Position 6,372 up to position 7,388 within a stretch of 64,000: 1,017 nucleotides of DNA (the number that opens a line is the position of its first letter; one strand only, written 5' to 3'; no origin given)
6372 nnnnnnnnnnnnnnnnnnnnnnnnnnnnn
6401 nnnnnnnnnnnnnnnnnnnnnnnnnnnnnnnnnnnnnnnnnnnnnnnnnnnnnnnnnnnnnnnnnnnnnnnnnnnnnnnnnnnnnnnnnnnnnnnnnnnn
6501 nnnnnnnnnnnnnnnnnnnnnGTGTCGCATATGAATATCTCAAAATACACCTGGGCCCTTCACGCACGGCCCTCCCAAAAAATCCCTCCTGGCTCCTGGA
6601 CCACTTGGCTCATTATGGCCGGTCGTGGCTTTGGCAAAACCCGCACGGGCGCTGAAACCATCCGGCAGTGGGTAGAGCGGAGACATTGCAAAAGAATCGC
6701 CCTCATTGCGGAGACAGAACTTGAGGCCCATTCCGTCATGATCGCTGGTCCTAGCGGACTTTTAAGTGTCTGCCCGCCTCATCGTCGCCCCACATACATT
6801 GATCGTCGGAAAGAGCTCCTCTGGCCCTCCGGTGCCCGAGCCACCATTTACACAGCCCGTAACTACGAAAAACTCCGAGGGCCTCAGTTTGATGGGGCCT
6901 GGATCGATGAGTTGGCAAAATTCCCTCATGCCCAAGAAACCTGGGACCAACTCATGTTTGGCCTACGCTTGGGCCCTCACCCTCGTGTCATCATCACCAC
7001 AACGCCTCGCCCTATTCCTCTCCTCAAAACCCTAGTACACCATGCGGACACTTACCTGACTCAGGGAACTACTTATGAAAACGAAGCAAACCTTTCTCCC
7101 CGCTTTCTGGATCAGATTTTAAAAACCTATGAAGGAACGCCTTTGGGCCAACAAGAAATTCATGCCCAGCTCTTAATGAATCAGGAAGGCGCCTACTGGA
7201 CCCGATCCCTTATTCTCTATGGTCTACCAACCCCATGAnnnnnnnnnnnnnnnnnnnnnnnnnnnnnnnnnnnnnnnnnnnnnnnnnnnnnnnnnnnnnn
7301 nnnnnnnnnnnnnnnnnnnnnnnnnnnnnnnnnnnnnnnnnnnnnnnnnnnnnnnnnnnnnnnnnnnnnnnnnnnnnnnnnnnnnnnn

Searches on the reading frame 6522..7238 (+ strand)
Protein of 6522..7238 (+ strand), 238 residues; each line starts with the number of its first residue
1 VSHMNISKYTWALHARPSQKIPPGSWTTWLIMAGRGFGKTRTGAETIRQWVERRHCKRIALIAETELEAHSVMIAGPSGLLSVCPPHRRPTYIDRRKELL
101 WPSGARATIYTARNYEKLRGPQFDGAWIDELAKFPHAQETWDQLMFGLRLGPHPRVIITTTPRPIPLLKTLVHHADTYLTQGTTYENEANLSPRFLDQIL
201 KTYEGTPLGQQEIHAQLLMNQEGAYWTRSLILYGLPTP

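Call 44: search_protein_families(library=pfam, proteins=[window:6522-7238:+], max_evalue=0.000001)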
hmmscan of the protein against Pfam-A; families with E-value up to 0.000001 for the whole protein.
window:6522-7238:+ (238 aa): 1 family
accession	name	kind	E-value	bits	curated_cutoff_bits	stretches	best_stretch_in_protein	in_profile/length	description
PF03237.21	Terminase_6N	-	2.7e-26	93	22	1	30-231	1-213/215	Terminase large subunit, T4likevirus-type, N-terminal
